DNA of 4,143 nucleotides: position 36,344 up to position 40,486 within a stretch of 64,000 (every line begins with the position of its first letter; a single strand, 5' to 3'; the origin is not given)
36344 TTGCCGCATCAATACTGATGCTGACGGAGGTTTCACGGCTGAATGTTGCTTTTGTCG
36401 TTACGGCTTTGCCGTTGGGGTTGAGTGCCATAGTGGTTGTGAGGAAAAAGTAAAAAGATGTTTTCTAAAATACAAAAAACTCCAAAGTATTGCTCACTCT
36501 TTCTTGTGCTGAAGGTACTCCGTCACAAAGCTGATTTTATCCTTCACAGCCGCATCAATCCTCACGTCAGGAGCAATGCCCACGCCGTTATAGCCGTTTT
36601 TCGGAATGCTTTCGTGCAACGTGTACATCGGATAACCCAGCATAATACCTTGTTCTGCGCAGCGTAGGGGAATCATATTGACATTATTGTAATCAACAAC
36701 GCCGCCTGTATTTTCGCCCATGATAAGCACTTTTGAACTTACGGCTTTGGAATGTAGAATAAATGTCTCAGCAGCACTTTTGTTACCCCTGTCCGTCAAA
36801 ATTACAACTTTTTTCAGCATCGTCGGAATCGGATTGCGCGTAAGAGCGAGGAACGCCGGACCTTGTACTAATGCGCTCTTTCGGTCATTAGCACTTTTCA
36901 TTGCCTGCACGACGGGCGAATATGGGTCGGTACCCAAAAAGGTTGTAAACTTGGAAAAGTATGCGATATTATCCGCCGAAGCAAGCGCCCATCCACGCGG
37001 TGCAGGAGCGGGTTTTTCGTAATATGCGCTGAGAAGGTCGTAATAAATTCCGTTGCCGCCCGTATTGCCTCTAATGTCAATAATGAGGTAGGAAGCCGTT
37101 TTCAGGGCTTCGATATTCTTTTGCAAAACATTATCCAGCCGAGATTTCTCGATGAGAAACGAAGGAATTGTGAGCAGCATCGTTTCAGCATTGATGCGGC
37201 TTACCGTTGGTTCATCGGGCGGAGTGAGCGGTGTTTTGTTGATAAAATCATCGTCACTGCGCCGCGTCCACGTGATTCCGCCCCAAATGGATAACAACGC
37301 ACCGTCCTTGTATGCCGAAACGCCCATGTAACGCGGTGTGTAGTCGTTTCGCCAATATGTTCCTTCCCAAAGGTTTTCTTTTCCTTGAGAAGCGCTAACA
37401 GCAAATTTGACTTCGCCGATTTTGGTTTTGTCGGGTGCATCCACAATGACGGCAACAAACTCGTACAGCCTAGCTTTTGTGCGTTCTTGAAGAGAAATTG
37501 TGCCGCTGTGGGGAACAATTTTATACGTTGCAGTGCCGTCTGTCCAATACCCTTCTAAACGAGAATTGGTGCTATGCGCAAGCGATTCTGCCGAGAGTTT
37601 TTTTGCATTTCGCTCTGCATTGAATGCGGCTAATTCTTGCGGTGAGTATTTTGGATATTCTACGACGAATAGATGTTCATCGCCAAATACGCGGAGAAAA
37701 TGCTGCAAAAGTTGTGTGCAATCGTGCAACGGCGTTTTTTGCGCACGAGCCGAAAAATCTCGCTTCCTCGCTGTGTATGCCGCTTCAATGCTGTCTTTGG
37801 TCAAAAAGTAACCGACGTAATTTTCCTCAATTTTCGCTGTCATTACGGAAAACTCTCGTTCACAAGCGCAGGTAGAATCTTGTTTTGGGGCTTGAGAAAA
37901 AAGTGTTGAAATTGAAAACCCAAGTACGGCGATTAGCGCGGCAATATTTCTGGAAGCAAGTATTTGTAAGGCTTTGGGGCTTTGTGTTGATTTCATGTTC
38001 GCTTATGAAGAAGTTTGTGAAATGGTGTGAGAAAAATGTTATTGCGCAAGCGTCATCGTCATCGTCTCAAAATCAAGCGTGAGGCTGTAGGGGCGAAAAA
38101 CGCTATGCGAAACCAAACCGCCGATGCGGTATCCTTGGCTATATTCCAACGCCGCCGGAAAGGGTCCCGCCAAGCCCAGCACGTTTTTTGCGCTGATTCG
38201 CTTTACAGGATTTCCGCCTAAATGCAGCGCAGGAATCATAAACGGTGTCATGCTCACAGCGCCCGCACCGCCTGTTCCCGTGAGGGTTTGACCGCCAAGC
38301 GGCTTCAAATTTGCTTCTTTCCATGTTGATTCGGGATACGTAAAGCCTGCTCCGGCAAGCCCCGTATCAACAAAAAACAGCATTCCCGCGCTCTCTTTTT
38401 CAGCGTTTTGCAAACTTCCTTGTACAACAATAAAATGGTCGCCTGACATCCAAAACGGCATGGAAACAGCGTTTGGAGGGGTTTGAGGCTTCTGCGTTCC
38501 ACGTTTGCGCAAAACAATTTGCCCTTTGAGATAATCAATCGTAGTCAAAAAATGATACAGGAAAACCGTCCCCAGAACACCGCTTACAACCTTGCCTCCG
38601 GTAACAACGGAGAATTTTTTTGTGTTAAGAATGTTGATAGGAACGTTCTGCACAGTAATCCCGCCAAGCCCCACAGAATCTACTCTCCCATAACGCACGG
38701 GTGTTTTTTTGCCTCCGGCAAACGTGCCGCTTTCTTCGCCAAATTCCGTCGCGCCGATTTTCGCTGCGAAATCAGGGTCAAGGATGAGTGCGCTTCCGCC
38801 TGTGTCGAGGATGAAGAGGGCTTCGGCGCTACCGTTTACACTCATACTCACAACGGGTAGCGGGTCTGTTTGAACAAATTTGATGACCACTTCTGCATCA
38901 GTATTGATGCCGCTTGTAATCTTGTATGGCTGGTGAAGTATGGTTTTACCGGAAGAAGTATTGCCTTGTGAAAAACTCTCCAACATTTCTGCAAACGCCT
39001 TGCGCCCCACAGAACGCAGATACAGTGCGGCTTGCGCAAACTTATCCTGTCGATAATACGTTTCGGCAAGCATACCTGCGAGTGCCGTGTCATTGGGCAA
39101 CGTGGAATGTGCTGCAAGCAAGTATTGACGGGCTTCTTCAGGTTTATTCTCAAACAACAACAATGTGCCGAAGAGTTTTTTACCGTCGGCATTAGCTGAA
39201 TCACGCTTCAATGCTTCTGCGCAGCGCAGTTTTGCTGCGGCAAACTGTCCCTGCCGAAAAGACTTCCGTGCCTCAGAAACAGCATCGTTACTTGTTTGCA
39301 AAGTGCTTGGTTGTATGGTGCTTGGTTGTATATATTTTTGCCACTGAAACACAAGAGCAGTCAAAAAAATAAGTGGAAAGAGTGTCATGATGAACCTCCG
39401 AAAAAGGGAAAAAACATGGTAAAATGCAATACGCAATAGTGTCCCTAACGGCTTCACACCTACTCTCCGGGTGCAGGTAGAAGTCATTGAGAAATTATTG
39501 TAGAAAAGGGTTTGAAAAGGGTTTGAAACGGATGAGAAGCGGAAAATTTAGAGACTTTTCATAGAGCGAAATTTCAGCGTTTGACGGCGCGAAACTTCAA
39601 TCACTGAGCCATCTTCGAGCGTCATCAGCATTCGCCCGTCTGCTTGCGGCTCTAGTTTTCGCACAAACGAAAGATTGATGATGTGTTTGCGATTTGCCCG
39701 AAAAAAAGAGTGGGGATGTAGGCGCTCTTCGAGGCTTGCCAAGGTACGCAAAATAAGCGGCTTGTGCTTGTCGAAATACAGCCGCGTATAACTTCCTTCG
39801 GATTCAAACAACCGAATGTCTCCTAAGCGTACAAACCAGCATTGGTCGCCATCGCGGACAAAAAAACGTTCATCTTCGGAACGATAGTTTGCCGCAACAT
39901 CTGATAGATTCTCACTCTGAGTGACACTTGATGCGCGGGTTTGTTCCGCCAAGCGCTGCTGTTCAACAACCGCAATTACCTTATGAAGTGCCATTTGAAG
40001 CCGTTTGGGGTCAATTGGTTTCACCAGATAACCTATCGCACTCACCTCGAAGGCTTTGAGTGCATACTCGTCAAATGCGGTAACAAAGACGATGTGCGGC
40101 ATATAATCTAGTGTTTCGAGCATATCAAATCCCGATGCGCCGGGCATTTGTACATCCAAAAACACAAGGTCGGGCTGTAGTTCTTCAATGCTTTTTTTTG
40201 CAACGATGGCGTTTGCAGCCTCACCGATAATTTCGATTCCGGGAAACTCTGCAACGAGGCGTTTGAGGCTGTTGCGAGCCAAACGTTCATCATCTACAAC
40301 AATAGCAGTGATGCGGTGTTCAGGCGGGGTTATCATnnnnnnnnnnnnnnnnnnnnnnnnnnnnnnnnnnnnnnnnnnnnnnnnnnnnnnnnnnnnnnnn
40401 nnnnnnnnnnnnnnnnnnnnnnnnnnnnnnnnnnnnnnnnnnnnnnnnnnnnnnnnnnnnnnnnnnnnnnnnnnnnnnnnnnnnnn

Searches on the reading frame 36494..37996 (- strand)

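Call 7: search_protein_families(library=pfam, proteins=[window:36494-37996:-], max_evalue=0.01)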
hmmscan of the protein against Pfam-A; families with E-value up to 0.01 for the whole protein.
window:36494-37996:- (500 aa): 1 family
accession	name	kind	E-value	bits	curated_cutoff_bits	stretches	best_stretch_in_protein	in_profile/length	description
PF03572.23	Peptidase_S41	-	2.1e-13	50.6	24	1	274-479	4-164/165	Peptidase family S41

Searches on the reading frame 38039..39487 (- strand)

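Call 7: search_protein_families(library=pfam, proteins=[window:38039-39487:-], max_evalue=0.01)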
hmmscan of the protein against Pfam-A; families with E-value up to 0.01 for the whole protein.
window:38039-39487:- (482 aa): 5 families
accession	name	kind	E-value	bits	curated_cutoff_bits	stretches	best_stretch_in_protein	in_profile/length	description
PF13650.11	Asp_protease_2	-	1.8e-17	64.2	24.3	1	213-307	1-88/90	Aspartyl protease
PF13975.11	gag-asp_proteas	-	3.7e-11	43.9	28.2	1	214-310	2-90/92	gag-polyprotein putative aspartyl protease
PF14559.12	TPR_19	-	2.5e-06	28.2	25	2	113-163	4-54/68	Tetratricopeptide repeat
PF20729.2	PE-PGRS_C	-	0.0041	16.9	33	1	208-306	10-112/265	PE-PGRS C-terminal aspartyl peptidase-like domain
PF12895.13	ANAPC3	-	0.0087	16.8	27.2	0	128-160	17-49/82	Anaphase-promoting complex, cyclosome, subunit 3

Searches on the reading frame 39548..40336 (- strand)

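Call 7: search_protein_families(library=pfam, proteins=[window:39548-40336:-], max_evalue=0.01)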
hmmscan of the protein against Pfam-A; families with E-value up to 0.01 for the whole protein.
window:39548-40336:- (262 aa): 3 families
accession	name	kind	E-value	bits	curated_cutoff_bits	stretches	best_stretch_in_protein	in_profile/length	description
PF04397.21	LytTR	-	3.9e-22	78.7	22.6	1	166-259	3-96/98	LytTr DNA-binding domain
PF00072.30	Response_reg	-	2.7e-20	73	30.2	1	12-117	2-110/111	Response regulator receiver domain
PF16260.11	DUF4914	-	0.0012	17.5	25.7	1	122-198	278-352/612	Domain of unknown function (DUF4914)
